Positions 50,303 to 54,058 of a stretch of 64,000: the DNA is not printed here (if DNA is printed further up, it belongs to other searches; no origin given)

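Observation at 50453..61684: Divergent pair of zinc-ribbon + nucleotidyl-cyclase + STAND ATPase + TPR giants flanking paralogous lipoproteins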

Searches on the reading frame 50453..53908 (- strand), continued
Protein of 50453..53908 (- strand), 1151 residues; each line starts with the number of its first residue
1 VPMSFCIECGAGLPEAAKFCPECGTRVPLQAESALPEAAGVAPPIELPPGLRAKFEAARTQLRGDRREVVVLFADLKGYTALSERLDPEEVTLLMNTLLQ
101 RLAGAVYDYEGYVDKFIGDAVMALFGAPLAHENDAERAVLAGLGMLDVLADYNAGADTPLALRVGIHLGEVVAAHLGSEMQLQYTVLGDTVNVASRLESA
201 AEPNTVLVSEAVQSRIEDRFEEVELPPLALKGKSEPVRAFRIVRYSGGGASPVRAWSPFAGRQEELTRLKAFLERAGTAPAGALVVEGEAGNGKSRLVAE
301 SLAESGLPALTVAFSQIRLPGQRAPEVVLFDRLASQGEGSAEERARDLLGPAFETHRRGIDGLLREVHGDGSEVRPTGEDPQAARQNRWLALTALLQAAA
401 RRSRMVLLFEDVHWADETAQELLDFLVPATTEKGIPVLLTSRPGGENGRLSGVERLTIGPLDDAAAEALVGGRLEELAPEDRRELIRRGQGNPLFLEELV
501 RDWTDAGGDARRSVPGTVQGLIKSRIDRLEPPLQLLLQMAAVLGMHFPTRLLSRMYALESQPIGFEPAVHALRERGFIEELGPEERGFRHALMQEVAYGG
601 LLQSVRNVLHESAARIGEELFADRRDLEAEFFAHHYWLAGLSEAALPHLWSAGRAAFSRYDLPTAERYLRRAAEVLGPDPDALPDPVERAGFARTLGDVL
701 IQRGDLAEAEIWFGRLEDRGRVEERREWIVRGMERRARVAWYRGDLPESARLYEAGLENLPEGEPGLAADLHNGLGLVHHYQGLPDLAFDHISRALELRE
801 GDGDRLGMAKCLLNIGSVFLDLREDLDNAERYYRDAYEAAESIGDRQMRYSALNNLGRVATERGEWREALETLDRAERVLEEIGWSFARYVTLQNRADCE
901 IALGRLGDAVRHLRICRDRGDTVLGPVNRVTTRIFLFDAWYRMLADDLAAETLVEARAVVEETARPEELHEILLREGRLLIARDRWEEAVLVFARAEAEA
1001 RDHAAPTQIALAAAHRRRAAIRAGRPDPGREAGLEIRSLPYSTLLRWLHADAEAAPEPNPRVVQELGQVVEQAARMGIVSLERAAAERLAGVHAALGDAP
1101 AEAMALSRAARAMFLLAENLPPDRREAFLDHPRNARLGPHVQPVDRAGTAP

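Call 97: search_protein_families(library=pfam, proteins=[L017:9938-13528:+, L018:9896-12853:+, L022:8885-12490:+, L026:1250-4525:+, L029:9878-13000:+, L038:9830-13270:+, L043:1309-4500:+, L049:4484-7744:+, L054:9655-12963:+], max_evalue=0.001)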
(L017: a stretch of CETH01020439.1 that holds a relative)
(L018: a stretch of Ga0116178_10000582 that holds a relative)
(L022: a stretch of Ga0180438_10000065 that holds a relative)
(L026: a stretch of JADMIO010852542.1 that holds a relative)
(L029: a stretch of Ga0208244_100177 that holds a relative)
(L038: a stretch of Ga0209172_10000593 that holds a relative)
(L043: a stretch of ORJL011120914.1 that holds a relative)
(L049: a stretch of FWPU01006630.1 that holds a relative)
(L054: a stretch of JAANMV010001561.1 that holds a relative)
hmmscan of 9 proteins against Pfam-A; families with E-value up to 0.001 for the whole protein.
L017:9938-13528:+ (1197 aa): 17 families
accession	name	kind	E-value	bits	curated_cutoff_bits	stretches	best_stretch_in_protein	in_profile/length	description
PF13424.12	TPR_12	-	4e-47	158.7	30.1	4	881-954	2-77/77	Tetratricopeptide repeat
PF00211.25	Guanylate_cyc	-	4.3e-34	118.1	21.9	1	35-219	6-181/183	Adenylate and Guanylate cyclase catalytic domain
PF07719.23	TPR_2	-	1.1e-26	91.1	27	0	729-754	6-31/34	Tetratricopeptide repeat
PF13181.12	TPR_8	-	3.7e-24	83.2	25.7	0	966-993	5-32/34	Tetratricopeptide repeat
PF00515.34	TPR_1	-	2.2e-23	81.5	27.8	1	963-993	2-32/34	Tetratricopeptide repeat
PF13176.12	TPR_7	-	2.6e-15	55.6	27.9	0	730-752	5-27/36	Tetratricopeptide repeat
PF13374.12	TPR_10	-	1e-14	54.4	27.5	0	882-916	2-36/42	Tetratricopeptide repeat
PF17874.7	TPR_MalT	-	4.4e-13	49.7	45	1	765-907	43-186/336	MalT-like TPR region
PF13191.12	AAA_16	-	6.9e-13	49.9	32.6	1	233-426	1-159/167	AAA ATPase domain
PF13414.12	TPR_11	-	5.9e-08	32.7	26.8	1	731-764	1-34/42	TPR repeat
PF13174.12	TPR_6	-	2.5e-07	31.3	26.3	0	729-752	5-28/33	Tetratricopeptide repeat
PF13428.12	TPR_14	-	9.9e-07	29.3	23.5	0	729-752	6-29/44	Tetratricopeptide repeat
PF13432.12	TPR_16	-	3.9e-06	27.6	32.7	0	729-792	2-61/65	Tetratricopeptide repeat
PF14559.12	TPR_19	-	6.1e-06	26.9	25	0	735-760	2-27/68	Tetratricopeptide repeat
PF13401.12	AAA_22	-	8.2e-06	26.6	27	1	265-444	7-123/130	AAA domain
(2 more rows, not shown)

L018:9896-12853:+ (986 aa): 13 families
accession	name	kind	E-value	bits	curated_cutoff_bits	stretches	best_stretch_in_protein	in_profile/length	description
PF00211.25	Guanylate_cyc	-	3.5e-33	115.2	21.9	1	44-225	6-179/183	Adenylate and Guanylate cyclase catalytic domain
PF13424.12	TPR_12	-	2.4e-24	85.8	30.1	2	875-944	4-75/77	Tetratricopeptide repeat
PF07719.23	TPR_2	-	4.2e-14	51.9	27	0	835-864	2-31/34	Tetratricopeptide repeat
PF13191.12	AAA_16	-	1.6e-12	48.6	32.6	1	246-454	3-165/167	AAA ATPase domain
PF00515.34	TPR_1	-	3.5e-11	42.9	27.8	1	834-864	1-31/34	Tetratricopeptide repeat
PF13374.12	TPR_10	-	2.6e-09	37.3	27.5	0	834-864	2-32/42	Tetratricopeptide repeat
PF13181.12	TPR_8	-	3.5e-09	36.5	25.7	1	834-867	1-34/34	Tetratricopeptide repeat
PF17874.7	TPR_MalT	-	1.5e-06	28.2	45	1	699-942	25-268/336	MalT-like TPR region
PF14559.12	TPR_19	-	2.9e-05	24.7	25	1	845-906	2-57/68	Tetratricopeptide repeat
PF13432.12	TPR_16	-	4.4e-05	24.3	32.7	0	840-894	3-51/65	Tetratricopeptide repeat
PF13176.12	TPR_7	-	8.6e-05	22.8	27.9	0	916-939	1-24/36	Tetratricopeptide repeat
PF13431.12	TPR_17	-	0.00024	21.5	24.4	0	874-894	13-33/34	Tetratricopeptide repeat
PF13401.12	AAA_22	-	0.00083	20.1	27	0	286-456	11-120/130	AAA domain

L022:8885-12490:+ (1202 aa): 20 families
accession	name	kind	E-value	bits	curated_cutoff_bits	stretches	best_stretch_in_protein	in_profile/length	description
PF13424.12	TPR_12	-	2.4e-43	146.6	30.1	3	911-982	2-75/77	Tetratricopeptide repeat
PF00515.34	TPR_1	-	2.4e-29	100.4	27.8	1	834-861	3-30/34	Tetratricopeptide repeat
PF00211.25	Guanylate_cyc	-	5.4e-27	95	21.9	1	50-226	3-181/183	Adenylate and Guanylate cyclase catalytic domain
PF13374.12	TPR_10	-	1.3e-26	92.3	27.5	1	912-945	2-35/42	Tetratricopeptide repeat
PF07719.23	TPR_2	-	2e-26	90.3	27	0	835-863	4-32/34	Tetratricopeptide repeat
PF13176.12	TPR_7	-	3.9e-21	73.7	27.9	1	916-947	3-34/36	Tetratricopeptide repeat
PF13181.12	TPR_8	-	1.8e-17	62.4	25.7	0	835-861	4-30/34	Tetratricopeptide repeat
PF13191.12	AAA_16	-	6.2e-17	63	32.6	1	240-427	2-167/167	AAA ATPase domain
PF17874.7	TPR_MalT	-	5.9e-15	55.8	45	1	919-1189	47-313/336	MalT-like TPR region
PF10602.15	RPN7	-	2.3e-09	37.6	29.6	1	817-940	21-141/174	26S proteasome subunit RPN7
PF13428.12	TPR_14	-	3.3e-09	36.9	23.5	0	838-865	7-34/44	Tetratricopeptide repeat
PF14938.12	SNAP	-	1.2e-08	35.2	25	1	839-937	82-180/282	Soluble NSF attachment protein, SNAP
PF13240.11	Zn_Ribbon_1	-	2.8e-05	24.2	25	1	23-45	1-23/23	zinc-ribbon domain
PF24885.1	TPR_NPHP3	-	4.2e-05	23.5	100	0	910-943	139-172/239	Nephrocystin-3 TPR domain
PF01637.24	ATPase_2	-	6.7e-05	23.2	33.2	1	241-464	2-188/225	ATPase domain predominantly from Archaea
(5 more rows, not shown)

L026:1250-4525:+ (1092 aa): 2 families
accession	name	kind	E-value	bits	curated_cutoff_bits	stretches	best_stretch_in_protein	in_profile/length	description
PF00211.25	Guanylate_cyc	-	6e-30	104.6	21.9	1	9-181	5-175/183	Adenylate and Guanylate cyclase catalytic domain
PF13191.12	AAA_16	-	1.7e-23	84.4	32.6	1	208-397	1-166/167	AAA ATPase domain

L029:9878-13000:+ (1041 aa): 10 families
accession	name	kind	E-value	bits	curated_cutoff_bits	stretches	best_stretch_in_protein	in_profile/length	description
PF13424.12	TPR_12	-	2.2e-26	92.3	30.1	3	726-796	2-74/77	Tetratricopeptide repeat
PF00211.25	Guanylate_cyc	-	1.3e-25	90.5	21.9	1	57-226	4-175/183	Adenylate and Guanylate cyclase catalytic domain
PF13191.12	AAA_16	-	6.6e-19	69.5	32.6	1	255-446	2-165/167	AAA ATPase domain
PF17874.7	TPR_MalT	-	3.6e-14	53.2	45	2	805-1011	38-245/336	MalT-like TPR region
PF13374.12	TPR_10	-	1.8e-12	47.3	27.5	1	766-796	1-31/42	Tetratricopeptide repeat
PF07719.23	TPR_2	-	3.8e-12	45.8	27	0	847-877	1-31/34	Tetratricopeptide repeat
PF00515.34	TPR_1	-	3.5e-10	39.7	27.8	0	767-795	1-29/34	Tetratricopeptide repeat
PF13181.12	TPR_8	-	2.3e-09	37.1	25.7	0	727-757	1-31/34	Tetratricopeptide repeat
PF13176.12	TPR_7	-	1.2e-05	25.5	27.9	0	849-876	1-28/36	Tetratricopeptide repeat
PF13428.12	TPR_14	-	0.00055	20.8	23.5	0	971-998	5-33/44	Tetratricopeptide repeat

L038:9830-13270:+ (1147 aa): 5 families
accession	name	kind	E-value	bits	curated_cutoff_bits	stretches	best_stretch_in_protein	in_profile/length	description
PF13191.12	AAA_16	-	3.2e-24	86.7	32.6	1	312-497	1-167/167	AAA ATPase domain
PF00211.25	Guanylate_cyc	-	2.9e-18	66.6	21.9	1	112-284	6-174/183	Adenylate and Guanylate cyclase catalytic domain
PF12773.13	DZR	-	2.1e-08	34.6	27.3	1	58-101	1-45/45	Double zinc ribbon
PF13240.11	Zn_Ribbon_1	-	1.1e-05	25.5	25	0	58-79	2-23/23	zinc-ribbon domain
PF13424.12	TPR_12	-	7.8e-05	23.2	30.1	0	1075-1125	22-75/77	Tetratricopeptide repeat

L043:1309-4500:+ (1064 aa): 12 families
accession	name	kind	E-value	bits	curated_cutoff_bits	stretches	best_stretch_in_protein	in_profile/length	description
PF00211.25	Guanylate_cyc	-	3e-29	102.3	21.9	1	66-240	9-182/183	Adenylate and Guanylate cyclase catalytic domain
PF13424.12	TPR_12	-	2.7e-21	76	30.1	3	925-993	6-76/77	Tetratricopeptide repeat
PF13191.12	AAA_16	-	2.8e-13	51.2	32.6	1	256-445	1-167/167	AAA ATPase domain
PF13374.12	TPR_10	-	9e-11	41.9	27.5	2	964-993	4-33/42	Tetratricopeptide repeat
PF00515.34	TPR_1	-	8.5e-07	29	27.8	0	922-952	1-31/34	Tetratricopeptide repeat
PF07719.23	TPR_2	-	1.2e-06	28.6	27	0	965-992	4-31/34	Tetratricopeptide repeat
PF13181.12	TPR_8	-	2.2e-06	27.8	25.7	0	965-993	4-32/34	Tetratricopeptide repeat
PF13240.11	Zn_Ribbon_1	-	2.2e-06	27.7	25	1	31-52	2-23/23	zinc-ribbon domain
PF12773.13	DZR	-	0.00012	22.6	27.3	1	31-53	1-23/45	Double zinc ribbon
PF13176.12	TPR_7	-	0.00013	22.2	27.9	0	965-992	2-29/36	Tetratricopeptide repeat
PF17874.7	TPR_MalT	-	0.00022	21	45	0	930-1031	9-109/336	MalT-like TPR region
PF24463.1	DUF7577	-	0.00043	20.3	28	1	30-52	4-26/27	Domain of unknown function (DUF7577)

L049:4484-7744:+ (1087 aa): 20 families
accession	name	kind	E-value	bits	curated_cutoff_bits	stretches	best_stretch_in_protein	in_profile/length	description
PF13424.12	TPR_12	-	1.5e-42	144.1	30.1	3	821-890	5-76/77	Tetratricopeptide repeat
PF00211.25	Guanylate_cyc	-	3.7e-31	108.6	21.9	1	41-218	8-179/183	Adenylate and Guanylate cyclase catalytic domain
PF07719.23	TPR_2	-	9e-29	97.6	27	3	861-889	3-31/34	Tetratricopeptide repeat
PF00515.34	TPR_1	-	2.3e-28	97.2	27.8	3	821-848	3-30/34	Tetratricopeptide repeat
PF13181.12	TPR_8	-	2.1e-24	84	25.7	2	820-849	2-31/34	Tetratricopeptide repeat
PF13374.12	TPR_10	-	1.5e-22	79.3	27.5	0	822-850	5-33/42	Tetratricopeptide repeat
PF17874.7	TPR_MalT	-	1.9e-17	64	45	2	745-894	45-196/336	MalT-like TPR region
PF13176.12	TPR_7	-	1.2e-16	59.7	27.9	0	744-774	3-33/36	Tetratricopeptide repeat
PF13428.12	TPR_14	-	7.7e-11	42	23.5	0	866-889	8-31/44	Tetratricopeptide repeat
PF13432.12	TPR_16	-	8.9e-11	42.5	32.7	0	825-888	3-60/65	Tetratricopeptide repeat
PF14559.12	TPR_19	-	1.5e-10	41.6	25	0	665-697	21-53/68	Tetratricopeptide repeat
PF13191.12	AAA_16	-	4.1e-09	37.6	32.6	1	238-409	1-167/167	AAA ATPase domain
PF13174.12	TPR_6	-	3.3e-06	27.8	26.3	0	671-698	2-29/33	Tetratricopeptide repeat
PF10602.15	RPN7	-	1.4e-05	25.3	29.6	0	767-890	23-144/174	26S proteasome subunit RPN7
PF13401.12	AAA_22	-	2.5e-05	25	27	1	261-414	6-124/130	AAA domain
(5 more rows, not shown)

L054:9655-12963:+ (1103 aa): 10 families
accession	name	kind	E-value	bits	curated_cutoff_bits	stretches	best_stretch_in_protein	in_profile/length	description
PF13424.12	TPR_12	-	1.3e-31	109.1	30.1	3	857-927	5-77/77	Tetratricopeptide repeat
PF00211.25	Guanylate_cyc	-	6.1e-27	94.8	21.9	1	50-223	5-175/183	Adenylate and Guanylate cyclase catalytic domain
PF13191.12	AAA_16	-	1.4e-19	71.7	32.6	1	251-455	1-167/167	AAA ATPase domain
PF07719.23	TPR_2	-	1.6e-15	56.3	27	0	935-965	1-31/34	Tetratricopeptide repeat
PF00515.34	TPR_1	-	1.4e-13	50.4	27.8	0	895-925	1-31/34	Tetratricopeptide repeat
PF13432.12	TPR_16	-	2.2e-07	31.6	32.7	0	819-885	1-61/65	Tetratricopeptide repeat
PF17874.7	TPR_MalT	-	4.4e-07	29.9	45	1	796-1037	19-262/336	MalT-like TPR region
PF10602.15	RPN7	-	8.8e-07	29.2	29.6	0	764-885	25-122/174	26S proteasome subunit RPN7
PF13181.12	TPR_8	-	1.5e-06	28.4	25.7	0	1054-1083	1-30/34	Tetratricopeptide repeat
PF13374.12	TPR_10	-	2.8e-06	27.6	27.5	0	936-966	3-33/42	Tetratricopeptide repeat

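Call 104: list_cluster_members(proteins=[window:50453-53902:-, window:50453-53908:-, window:58454-61684:+, window:58418-61684:+, window:58385-61684:+, window:55599-56915:+, window:57001-57864:-, window:57946-58371:-])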
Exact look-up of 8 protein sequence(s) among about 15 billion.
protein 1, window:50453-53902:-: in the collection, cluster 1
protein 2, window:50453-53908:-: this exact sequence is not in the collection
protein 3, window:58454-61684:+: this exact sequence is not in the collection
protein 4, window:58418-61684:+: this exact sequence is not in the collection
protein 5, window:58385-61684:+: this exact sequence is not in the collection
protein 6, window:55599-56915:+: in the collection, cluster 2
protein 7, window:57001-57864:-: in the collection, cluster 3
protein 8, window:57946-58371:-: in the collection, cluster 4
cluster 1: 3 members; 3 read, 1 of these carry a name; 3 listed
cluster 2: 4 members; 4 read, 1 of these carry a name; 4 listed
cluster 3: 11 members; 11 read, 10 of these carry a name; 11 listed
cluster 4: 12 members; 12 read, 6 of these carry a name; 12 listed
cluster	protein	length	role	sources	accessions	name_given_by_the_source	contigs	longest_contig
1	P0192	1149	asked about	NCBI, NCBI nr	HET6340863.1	MAG TPA: adenylate/guanylate cyclase domain-containing protein [Gemmatimonadota bacterium] | adenylate/guanylate cyclase domain-containing protein [Gemmatimonadota bacterium]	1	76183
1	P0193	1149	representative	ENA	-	-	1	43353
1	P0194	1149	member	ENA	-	-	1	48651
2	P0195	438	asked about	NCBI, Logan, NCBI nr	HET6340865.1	MAG TPA: hypothetical protein VFG78_01645 [Gemmatimonadota bacterium] | hypothetical protein [Gemmatimonadota bacterium]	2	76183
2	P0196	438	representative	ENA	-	-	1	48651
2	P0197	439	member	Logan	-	-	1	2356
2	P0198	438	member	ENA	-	-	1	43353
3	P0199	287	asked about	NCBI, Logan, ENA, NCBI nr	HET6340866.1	MAG TPA: hypothetical protein VFG78_01650 [Gemmatimonadota bacterium] | hypothetical protein [Gemmatimonadota bacterium]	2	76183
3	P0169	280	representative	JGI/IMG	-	hypothetical protein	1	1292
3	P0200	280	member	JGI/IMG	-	hypothetical protein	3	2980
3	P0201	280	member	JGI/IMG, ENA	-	hypothetical protein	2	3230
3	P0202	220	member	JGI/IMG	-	hypothetical protein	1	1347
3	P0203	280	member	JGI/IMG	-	hypothetical protein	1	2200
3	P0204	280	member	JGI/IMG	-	hypothetical protein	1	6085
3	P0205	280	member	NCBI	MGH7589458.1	MAG: hypothetical protein ACRELU_12790 [Gemmatimonadota bacterium]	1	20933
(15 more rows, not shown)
